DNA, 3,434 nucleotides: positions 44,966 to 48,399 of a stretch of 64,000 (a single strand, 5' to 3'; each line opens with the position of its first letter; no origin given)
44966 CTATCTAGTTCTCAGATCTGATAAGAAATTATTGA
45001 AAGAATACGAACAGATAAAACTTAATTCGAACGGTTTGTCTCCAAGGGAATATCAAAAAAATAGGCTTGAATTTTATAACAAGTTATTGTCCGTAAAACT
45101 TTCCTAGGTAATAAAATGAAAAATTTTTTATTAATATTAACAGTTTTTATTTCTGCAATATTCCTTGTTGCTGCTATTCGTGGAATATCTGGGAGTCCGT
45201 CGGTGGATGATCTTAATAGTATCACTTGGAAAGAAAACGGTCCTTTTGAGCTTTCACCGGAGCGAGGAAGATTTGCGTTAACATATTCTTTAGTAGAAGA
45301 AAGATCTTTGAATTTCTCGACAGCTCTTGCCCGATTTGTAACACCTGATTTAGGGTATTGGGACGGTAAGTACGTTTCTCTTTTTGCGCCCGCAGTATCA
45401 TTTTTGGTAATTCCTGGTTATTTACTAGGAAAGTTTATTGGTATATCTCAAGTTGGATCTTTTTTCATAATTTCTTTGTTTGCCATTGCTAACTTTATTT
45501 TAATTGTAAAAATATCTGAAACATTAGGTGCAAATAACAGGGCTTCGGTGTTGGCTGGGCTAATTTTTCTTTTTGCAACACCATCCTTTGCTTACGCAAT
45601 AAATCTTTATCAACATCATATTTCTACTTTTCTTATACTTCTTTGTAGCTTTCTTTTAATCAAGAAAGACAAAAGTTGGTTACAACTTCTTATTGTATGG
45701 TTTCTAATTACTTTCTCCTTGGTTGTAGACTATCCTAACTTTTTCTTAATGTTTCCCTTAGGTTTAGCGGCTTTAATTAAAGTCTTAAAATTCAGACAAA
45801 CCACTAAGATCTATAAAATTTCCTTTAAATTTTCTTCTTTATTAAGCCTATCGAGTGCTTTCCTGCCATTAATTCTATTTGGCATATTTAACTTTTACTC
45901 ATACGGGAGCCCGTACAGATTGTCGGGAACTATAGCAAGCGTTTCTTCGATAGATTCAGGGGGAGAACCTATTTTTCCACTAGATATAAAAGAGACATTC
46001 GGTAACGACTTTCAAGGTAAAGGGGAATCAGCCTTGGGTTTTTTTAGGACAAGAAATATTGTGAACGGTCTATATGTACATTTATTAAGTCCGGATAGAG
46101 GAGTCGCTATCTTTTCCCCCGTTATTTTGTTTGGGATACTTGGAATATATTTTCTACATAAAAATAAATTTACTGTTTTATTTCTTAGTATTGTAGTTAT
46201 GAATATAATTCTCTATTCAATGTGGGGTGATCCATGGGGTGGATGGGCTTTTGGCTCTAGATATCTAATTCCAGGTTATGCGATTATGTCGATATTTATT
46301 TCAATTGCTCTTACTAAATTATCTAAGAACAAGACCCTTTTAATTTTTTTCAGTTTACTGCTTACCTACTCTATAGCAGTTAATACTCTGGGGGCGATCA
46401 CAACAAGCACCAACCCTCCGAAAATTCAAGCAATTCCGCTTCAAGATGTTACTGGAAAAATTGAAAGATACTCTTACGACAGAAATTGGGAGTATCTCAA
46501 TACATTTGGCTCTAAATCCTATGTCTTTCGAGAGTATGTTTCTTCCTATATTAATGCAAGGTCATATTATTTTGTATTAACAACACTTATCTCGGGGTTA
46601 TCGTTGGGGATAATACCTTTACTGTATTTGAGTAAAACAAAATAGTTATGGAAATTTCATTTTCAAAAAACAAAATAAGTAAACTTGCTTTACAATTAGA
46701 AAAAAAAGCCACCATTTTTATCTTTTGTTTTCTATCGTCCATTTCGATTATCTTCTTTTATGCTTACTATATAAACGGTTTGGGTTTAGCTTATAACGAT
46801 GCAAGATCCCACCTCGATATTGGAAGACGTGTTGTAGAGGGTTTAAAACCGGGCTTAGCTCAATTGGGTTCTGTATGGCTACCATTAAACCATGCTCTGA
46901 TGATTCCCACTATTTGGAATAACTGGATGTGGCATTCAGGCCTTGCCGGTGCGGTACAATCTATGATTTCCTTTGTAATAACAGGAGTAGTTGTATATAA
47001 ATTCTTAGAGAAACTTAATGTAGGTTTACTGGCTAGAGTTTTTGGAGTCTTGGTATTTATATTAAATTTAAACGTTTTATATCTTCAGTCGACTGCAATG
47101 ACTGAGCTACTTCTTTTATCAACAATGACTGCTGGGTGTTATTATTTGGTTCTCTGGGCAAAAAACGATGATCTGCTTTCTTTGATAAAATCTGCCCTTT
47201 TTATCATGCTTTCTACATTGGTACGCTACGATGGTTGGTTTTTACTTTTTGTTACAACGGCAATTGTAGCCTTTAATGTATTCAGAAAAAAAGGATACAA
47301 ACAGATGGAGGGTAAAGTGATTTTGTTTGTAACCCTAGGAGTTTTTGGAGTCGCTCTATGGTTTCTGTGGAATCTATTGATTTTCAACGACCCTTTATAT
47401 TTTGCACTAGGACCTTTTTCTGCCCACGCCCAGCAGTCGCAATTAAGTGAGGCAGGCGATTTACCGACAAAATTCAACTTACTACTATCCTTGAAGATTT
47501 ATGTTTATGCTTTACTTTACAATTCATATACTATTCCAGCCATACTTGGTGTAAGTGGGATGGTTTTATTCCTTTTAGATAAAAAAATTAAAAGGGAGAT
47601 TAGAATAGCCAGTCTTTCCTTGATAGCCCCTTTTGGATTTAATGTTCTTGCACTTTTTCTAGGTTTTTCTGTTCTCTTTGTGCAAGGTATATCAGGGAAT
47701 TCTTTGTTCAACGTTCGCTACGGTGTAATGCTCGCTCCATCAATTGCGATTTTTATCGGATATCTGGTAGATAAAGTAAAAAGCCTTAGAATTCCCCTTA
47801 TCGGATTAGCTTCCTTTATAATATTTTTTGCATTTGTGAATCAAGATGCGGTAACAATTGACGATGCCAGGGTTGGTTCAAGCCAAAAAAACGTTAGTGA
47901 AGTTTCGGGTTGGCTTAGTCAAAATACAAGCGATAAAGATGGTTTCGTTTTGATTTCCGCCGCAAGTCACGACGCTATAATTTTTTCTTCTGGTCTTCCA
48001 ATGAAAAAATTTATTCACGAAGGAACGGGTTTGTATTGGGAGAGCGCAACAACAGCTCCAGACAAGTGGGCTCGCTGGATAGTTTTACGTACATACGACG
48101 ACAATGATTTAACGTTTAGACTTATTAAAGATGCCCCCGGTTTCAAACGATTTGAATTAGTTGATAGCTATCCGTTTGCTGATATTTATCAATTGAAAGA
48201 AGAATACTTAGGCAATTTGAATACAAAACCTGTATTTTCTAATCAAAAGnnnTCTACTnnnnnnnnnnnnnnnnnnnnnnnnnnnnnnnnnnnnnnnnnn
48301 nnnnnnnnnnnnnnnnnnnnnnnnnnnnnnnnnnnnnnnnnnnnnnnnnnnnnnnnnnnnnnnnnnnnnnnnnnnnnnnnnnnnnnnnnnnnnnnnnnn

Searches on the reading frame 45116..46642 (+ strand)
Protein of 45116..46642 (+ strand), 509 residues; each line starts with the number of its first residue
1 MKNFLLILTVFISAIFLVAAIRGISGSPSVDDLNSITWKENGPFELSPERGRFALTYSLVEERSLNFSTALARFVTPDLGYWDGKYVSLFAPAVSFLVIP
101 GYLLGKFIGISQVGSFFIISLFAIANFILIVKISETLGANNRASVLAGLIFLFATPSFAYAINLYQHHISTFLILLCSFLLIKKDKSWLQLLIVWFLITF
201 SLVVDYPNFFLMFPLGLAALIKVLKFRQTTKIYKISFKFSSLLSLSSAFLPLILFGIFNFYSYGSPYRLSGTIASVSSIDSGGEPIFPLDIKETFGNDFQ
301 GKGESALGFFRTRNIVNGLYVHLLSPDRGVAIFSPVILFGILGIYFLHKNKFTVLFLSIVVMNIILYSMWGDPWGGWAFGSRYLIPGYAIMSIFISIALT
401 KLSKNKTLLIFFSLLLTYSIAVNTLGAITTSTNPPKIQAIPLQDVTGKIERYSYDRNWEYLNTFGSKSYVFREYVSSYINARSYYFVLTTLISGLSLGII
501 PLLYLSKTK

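Call 11: search_protein_families(library=pfam, proteins=[window:45116-46642:+], max_evalue=0.001)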
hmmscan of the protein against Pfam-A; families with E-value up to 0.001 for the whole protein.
window:45116-46642:+ (509 aa): 0 families

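Call 24: search_protein_families(library=pfam, proteins=[window:45116-46642:+], max_evalue=0.1)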
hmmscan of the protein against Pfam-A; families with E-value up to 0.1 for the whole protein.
window:45116-46642:+ (509 aa): 0 families

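Call 27: search_solved_structures(query=window:45116-46642:+, max_evalue=10)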
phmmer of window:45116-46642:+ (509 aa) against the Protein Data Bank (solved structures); distinct sequences matched with E-value up to 10: 4.
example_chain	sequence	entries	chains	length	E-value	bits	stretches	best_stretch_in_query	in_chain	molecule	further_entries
7pqz_A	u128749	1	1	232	0.047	15.9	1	250-291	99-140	FD-11A Fab heavy chain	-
9y7l_B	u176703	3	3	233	0.24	13.5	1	239-291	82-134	Fab5 Heavy Chain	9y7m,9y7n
4jn1_H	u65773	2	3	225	0.25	13.5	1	227-291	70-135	anti-dabigatran Fab1, heavy chain | anti dabigatran Fab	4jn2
33ch_E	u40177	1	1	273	0.6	12.3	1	223-291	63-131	Fab VR-4 heavy chain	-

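Call 31: find_homologous_proteins(query=window:45116-46642:+)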
Query window:45116-46642:+ (509 aa): 1294 proteins with E <= 0.001 among 8000 candidates; the best 120 are listed.
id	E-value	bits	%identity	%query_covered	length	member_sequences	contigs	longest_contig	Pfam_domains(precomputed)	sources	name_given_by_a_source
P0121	0.0e+0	1040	100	94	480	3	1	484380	-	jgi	-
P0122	5.7e-193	661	61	100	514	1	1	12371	-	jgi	-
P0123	1.8e-187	642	57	96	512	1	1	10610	-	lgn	-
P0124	7.3e-178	611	56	94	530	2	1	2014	-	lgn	-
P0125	7.4e-173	594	54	99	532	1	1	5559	-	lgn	-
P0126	5.0e-172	591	53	100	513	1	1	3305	-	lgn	-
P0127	1.2e-171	590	55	95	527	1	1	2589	-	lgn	-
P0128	1.9e-171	590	56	93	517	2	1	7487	-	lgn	-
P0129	3.1e-170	586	54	98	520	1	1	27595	-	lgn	-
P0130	1.3e-169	584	52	98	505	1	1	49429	-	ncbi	-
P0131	1.9e-169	583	53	98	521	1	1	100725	-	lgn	-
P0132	6.5e-169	581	52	99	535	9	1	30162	-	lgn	-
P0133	1.0e-167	577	54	98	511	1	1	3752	-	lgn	-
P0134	4.7e-166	572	54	97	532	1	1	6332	-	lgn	-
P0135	5.6e-166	572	53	97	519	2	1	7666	-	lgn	-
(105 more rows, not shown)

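Call 46: predict_structure(alignment_id=A3)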
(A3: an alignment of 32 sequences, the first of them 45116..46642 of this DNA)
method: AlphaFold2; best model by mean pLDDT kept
length: 509 residues; sequences in the alignment: 32
mean_pLDDT: 90.2   pTM: 0.92
mean pLDDT of the five models: 90.2, 89.2, 89.1, 87.9, 87.3
residues with pLDDT >= 90: 362; 70-90: 120; 50-70: 14; < 50: 13
segments of 3 or more residues with pLDDT < 50: 291-302
pLDDT, mean of each block of 10 residues (from residue 1): 89 97 91 88 84 96 95 91 91 95 96 96 98 96 97 97 94 97 84 95 88 93 81 83 92 93 88 85 81 44 56 86 93 97 95 95 92 79 96 98 95 98 96 86 83 93 94 96 98 97 79
secondary structure, 60 per line:
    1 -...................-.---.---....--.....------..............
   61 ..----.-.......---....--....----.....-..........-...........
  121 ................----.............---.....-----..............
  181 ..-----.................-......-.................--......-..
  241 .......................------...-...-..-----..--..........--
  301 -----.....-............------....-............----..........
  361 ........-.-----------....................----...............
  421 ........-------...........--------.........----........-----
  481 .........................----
elements in order: H2-20 H30-33 H36-40 H47-62 H69-75 E79-82 E85-88 H93-97 H99-108 H111-136 H141-153 H157-161 H167-182 H188-204 H206-211 H213-223 E224-229 E232-237 H239-263 E274-276 H289-298 H306-309 H312-323 H330-333 H335-346 H351-368 H382-401 H406-428 H436-446 H455-463 H469-475 H481-505

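Call 49: fold_search(model_id=the predicted structure, library=pdb)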
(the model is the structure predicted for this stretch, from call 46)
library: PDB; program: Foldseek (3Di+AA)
matches with E <= 10: 250; with E <= 0.001: 5
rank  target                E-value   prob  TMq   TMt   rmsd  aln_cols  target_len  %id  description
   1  5ezm                  6.8e-05  1.00  0.47  0.45   9.1       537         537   10  Crystal Structure of ArnT from Cupriavidus metallidurans in the apo state (released 2016-02-17)
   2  5f15                  9.7e-05  1.00  0.44  0.42  10.5       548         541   12  Crystal Structure of ArnT from Cupriavidus metallidurans bound to Undecaprenyl phosphate (released 2016-02-17)
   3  7bvc_A                1.4e-04  1.00  0.44  0.24  14.3       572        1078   11  Cryo-EM structure of Mycobacterium smegmatis arabinosyltransferase EmbA-EmbB-AcpM2 in complex with ethambutol (released 2020-04-29)
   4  9i5k_A                1.9e-04  1.00  0.45  0.46  10.0       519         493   12  Structure of the Chaetomium thermophilum Pmt4 homodimer (C2 symmetry) (released 2025-12-24)
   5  3waj                  2.8e-04  1.00  0.41  0.28  18.6       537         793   13  Crystal structure of the Archaeoglobus fulgidus oligosaccharyltransferase (O29867_ARCFU) complex with Zn and sulfate (released 2013-10-30)
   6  7oci_F                2.9e-03  1.00  0.42  0.35  12.0       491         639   13  Cryo-EM structure of yeast Ost6p containing oligosaccharyltransferase complex (released 2022-02-16)
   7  7bvf_B                4.4e-03  1.00  0.42  0.23  11.8       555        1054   11  Cryo-EM structure of Mycobacterium tuberculosis arabinosyltransferase EmbA-EmbB-AcpM2 in complex with ethambutol (released 2020-04-29)
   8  9dlh                  5.0e-03  1.00  0.46  0.40   8.0       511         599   12  donor substrate analog-bound AftB (released 2025-06-25)
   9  9s6u_A                5.5e-03  1.00  0.42  0.39   8.6       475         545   12  Ternary cryo-EM structure of human ALG9 with Dol25-PP-GlcNAc2Man8, Dol25-P-Man and Fab (released 2026-03-18)
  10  9s6s_A                5.7e-03  1.00  0.38  0.36   9.5       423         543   12  Ternary cryo-EM structure of human ALG9 with Dol25-PP-GlcNAc2Man6, Dol25-P-Man and Fab (released 2026-03-18)
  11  7bvh_A                5.7e-03  1.00  0.45  0.25  13.2       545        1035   12  Crystal structure of arabinosyltransferase EmbC2-AcpM2 complex from Mycobacterium smegmatis complexed with di-arabinos (released 2020-04-29)
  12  9s6r_A                6.2e-03  1.00  0.42  0.52  10.4       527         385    8  Ternary cryo-EM structure of yeast ALG3 with Dol25-PP-GlcNAc2Man5, Dol25-P-Man, and Fab (released 2026-03-18)
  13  8agb_A                8.9e-03  1.00  0.43  0.35  11.6       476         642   15  Structure of yeast oligosaccharylransferase complex with lipid-linked oligosaccharide bound (released 2022-12-07)
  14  9i5l_A                1.1e-02  1.00  0.33  0.25   6.3       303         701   13  Structure of the Chaetomium thermophilum Pmt4 homodimer (C1 symmetry) (released 2025-12-24)
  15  9dlf_C                1.6e-02  0.99  0.41  0.35   9.9       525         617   12  Arabinosyltransferase AftB in complex with Fab_B3 (released 2025-06-25)
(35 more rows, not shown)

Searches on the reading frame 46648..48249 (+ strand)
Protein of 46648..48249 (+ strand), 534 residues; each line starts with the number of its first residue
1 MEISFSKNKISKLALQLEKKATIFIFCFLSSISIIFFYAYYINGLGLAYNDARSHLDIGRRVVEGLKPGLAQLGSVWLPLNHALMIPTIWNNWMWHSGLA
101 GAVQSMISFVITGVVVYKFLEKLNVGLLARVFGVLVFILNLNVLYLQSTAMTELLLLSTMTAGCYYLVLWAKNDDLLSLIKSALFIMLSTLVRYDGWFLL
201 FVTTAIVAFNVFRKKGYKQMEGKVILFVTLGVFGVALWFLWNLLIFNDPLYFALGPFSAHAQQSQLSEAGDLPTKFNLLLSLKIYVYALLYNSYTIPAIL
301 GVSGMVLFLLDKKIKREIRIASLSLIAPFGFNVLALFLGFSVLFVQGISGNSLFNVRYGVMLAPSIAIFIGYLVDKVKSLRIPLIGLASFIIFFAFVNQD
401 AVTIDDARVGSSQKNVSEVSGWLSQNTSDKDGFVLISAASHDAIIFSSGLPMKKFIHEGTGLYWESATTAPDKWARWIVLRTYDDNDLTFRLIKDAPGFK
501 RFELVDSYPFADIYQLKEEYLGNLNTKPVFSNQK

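Call 24: search_protein_families(library=pfam, proteins=[window:46648-48249:+], max_evalue=0.1)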
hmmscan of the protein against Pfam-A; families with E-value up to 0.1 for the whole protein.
window:46648-48249:+ (534 aa): 0 families

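Call 28: search_solved_structures(query=window:46648-48249:+, max_evalue=10)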
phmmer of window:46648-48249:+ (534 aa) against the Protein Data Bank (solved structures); distinct sequences matched with E-value up to 10: 0.

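Call 69: find_homologous_proteins(query=window:46648-48249:+)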
Query window:46648-48249:+ (534 aa): 1930 proteins with E <= 0.001 among 8000 candidates; the best 120 are listed.
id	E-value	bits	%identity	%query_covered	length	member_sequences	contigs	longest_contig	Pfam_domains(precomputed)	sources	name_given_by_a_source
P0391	0.0e+0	1173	100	100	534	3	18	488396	-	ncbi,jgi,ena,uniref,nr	ncbi:hypothetical protein A2715_04525 [Candidatus Woesebacteria bacterium RIFCSPHIGHO2_01_FULL_39_32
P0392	1.7e-275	933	77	100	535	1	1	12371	-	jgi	-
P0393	5.3e-260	882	73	99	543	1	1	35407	-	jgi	jgi:hypothetical protein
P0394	3.9e-256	869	73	100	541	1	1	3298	-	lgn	-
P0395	3.9e-249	846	70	100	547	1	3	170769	-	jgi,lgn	jgi:hypothetical protein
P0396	6.8e-249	845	68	100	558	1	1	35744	-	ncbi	-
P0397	2.7e-248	843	68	100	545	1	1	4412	-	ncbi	-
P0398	5.0e-248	843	69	100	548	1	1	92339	-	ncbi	-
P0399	2.0e-247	841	69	100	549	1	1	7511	-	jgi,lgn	-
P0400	1.5e-246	838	69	100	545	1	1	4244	-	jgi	-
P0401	1.8e-246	837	70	100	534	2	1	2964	-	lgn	-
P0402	1.5e-244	831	69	99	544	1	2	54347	-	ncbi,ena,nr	ncbi:hypothetical protein IH980_03585 [Patescibacteria group bacterium]|nr:hypothetical protein [Pat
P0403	6.1e-243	826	66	100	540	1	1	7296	-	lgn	-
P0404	7.9e-243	825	70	97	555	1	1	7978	-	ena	-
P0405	6.2e-242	822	70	97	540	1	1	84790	-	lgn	-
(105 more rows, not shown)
